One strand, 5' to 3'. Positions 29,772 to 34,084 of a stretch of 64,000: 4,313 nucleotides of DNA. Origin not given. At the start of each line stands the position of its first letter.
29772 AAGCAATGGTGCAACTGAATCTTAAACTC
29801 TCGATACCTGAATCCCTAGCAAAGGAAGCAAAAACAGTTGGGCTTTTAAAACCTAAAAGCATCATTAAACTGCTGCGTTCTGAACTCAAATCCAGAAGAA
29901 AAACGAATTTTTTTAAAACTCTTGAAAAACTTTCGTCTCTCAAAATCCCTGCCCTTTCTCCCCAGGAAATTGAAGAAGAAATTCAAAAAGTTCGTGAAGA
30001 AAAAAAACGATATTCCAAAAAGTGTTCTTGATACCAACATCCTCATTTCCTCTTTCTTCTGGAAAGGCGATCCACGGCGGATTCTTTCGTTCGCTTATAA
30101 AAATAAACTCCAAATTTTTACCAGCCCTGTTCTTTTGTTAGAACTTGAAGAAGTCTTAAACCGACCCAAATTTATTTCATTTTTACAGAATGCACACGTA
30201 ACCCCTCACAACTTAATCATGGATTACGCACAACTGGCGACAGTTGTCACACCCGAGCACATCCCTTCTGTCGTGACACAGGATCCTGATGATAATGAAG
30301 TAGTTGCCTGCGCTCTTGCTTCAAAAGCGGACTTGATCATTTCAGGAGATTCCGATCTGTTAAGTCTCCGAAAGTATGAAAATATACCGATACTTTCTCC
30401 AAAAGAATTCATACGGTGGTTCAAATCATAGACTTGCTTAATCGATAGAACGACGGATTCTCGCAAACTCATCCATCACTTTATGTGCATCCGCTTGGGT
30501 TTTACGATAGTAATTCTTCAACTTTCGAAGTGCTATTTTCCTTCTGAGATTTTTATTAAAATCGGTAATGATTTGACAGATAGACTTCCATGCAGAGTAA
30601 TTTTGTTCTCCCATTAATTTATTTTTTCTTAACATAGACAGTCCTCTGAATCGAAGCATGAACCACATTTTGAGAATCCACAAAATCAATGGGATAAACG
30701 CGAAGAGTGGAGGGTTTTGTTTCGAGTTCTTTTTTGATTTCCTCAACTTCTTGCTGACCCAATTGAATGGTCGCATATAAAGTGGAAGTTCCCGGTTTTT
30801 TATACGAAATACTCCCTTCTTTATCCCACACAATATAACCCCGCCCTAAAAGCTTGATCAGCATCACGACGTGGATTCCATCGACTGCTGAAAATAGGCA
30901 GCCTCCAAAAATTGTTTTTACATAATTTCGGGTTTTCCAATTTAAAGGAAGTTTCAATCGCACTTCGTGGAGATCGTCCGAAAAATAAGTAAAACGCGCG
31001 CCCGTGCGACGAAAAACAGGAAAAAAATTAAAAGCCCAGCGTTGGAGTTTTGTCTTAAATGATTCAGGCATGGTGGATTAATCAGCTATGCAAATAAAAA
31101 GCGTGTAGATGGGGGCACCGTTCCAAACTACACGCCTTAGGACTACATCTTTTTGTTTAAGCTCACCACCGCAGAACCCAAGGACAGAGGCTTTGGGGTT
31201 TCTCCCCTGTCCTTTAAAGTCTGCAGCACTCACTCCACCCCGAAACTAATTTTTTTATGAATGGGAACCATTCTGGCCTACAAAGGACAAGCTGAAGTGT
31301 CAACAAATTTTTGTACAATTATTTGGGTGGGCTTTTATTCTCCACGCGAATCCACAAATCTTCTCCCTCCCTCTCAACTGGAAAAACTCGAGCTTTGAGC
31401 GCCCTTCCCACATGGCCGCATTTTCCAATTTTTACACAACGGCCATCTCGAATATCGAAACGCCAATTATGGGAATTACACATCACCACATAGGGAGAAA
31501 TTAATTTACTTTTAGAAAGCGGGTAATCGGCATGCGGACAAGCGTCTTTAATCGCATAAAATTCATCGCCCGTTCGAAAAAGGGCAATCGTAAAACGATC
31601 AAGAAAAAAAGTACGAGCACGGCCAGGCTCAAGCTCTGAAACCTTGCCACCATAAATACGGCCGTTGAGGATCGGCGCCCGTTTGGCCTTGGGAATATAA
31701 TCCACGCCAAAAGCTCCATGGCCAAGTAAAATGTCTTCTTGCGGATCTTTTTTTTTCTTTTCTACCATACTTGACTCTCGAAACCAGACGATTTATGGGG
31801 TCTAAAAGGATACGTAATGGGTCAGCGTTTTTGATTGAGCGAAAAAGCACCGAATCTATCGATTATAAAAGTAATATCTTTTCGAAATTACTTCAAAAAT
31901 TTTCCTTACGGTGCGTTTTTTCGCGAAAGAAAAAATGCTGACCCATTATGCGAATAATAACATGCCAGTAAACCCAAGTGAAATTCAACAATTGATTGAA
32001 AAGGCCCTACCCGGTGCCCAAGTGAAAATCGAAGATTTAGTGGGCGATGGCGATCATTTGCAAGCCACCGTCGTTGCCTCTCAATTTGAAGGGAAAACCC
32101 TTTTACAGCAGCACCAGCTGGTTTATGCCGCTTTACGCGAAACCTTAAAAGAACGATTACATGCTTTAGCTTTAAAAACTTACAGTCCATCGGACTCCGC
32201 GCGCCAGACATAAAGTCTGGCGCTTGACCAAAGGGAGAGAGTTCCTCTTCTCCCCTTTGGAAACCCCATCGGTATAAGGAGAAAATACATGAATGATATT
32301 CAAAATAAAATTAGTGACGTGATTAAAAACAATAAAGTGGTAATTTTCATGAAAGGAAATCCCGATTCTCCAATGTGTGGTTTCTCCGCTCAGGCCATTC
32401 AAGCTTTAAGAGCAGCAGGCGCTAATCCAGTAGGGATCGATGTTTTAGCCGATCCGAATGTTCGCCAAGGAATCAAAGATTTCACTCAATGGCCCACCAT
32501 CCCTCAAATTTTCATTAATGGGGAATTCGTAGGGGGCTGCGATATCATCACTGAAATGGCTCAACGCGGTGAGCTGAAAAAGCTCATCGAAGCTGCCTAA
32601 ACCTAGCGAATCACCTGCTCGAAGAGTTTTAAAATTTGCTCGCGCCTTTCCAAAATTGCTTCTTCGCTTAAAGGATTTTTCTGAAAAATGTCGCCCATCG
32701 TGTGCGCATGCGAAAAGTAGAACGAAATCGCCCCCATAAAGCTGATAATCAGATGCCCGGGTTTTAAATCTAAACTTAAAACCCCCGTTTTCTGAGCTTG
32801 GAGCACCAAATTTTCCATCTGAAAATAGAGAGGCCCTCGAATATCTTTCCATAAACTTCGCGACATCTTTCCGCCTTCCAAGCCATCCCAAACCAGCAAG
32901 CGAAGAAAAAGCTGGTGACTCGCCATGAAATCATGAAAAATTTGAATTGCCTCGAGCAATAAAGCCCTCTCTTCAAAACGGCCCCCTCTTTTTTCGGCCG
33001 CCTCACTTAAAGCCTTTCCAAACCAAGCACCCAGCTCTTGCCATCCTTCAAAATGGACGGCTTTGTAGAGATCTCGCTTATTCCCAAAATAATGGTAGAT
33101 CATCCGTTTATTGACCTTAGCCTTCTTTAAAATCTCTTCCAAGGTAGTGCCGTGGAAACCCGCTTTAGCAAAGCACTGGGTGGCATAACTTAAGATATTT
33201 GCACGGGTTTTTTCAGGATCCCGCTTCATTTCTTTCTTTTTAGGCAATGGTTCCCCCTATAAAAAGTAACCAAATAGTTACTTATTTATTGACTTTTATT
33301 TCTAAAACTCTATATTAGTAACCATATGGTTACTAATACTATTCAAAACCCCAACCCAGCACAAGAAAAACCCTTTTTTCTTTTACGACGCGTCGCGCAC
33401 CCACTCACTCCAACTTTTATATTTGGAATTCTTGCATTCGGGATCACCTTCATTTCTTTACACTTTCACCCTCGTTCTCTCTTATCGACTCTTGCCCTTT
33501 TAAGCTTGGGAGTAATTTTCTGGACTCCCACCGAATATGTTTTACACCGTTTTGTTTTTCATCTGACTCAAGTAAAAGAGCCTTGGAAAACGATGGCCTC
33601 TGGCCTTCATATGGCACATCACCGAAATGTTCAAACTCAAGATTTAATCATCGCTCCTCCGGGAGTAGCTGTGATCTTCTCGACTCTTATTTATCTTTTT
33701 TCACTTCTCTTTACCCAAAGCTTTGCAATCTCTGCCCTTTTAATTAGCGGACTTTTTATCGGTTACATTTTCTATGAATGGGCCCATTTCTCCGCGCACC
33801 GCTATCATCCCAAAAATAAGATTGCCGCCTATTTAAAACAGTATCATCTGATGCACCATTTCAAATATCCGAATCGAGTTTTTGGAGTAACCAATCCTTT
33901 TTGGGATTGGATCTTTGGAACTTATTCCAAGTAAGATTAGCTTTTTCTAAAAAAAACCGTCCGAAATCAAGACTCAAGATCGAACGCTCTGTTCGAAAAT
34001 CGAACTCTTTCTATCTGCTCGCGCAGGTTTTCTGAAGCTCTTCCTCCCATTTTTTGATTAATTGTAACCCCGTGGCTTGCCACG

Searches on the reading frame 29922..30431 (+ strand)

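Call 75: search_protein_families(library=pfam, proteins=[window:29922-30431:+], max_evalue=0.00001)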
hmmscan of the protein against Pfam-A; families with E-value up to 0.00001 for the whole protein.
window:29922-30431:+ (169 aa): 2 families
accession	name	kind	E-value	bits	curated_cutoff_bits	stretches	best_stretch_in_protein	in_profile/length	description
PF13470.12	PIN_3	-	2e-17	64.5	27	1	35-144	3-114/115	PIN domain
PF01850.27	PIN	-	5.7e-06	27.4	23.6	0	35-148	2-116/120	PIN domain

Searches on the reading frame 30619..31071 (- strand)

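Call 75: search_protein_families(library=pfam, proteins=[window:30619-31071:-], max_evalue=0.00001)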
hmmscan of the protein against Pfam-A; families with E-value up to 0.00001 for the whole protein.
window:30619-31071:- (150 aa): 1 family
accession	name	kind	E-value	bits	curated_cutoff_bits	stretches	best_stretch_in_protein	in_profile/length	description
PF14539.12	DUF4442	-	2e-14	54.3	25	1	10-147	5-132/132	Domain of unknown function (DUF4442)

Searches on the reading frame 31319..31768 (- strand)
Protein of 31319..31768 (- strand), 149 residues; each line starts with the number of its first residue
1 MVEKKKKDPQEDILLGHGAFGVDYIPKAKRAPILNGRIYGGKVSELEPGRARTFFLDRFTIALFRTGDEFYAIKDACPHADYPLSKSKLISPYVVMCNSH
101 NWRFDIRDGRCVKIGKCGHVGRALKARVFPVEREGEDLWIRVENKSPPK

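Call 22: search_protein_families(library=ncbifam, proteins=[window:31319-31768:-])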
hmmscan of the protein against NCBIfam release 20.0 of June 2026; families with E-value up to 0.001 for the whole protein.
window:31319-31768:- (149 aa): 6 families
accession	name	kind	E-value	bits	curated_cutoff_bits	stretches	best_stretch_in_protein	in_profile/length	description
NF007422.0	PRK09965.1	equivalog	1.2e-12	47.7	113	1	37-146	3-104/106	bifunctional 3-phenylpropionate/cinnamic acid dioxygenase ferredoxin subunit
NF042948.2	3PPDioc_HcaC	equivalog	2.6e-11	43.7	150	1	37-144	3-104/105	3-phenylpropionate/cinnamic acid dioxygenase ferredoxin subunit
TIGR02378.1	nirD_assim_sml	equivalog_domain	7.8e-11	42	74.65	1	42-140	7-103/105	nitrite reductase small subunit NirD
NF041683.1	ant_diox_AndAb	equivalog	5.1e-09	36.2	150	1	42-127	7-90/100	anthranilate 1,2-dioxygenase ferredoxin subunit AndAb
NF052579.1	BetMthstMoxSdmAMthl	equivalog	3.9e-08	32.6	600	1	45-139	26-123/351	4beta-methylsterol monooxygenase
TIGR02377.1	MocE_fam_FeS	subfamily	6.6e-06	26.1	136.15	1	59-120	24-85/101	MocE family 2Fe-2S type ferredoxin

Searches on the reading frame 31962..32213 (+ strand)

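Call 22: search_protein_families(library=ncbifam, proteins=[window:31962-32213:+])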
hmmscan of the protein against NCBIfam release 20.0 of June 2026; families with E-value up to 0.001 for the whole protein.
window:31962-32213:+ (83 aa): 1 family
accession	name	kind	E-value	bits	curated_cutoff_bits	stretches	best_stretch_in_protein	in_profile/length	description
NF008638.0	PRK11628.1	equivalog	5.1e-09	36.2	137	1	27-76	33-82/105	transcriptional regulator BolA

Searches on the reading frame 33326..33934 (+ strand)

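Call 75: search_protein_families(library=pfam, proteins=[window:33326-33934:+], max_evalue=0.00001)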
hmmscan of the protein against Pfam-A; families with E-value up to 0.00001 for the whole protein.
window:33326-33934:+ (202 aa): 1 family
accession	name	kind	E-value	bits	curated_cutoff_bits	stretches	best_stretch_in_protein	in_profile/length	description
PF04116.19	FA_hydroxylase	-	9.4e-19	68.6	31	1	61-199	3-132/132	Fatty acid hydroxylase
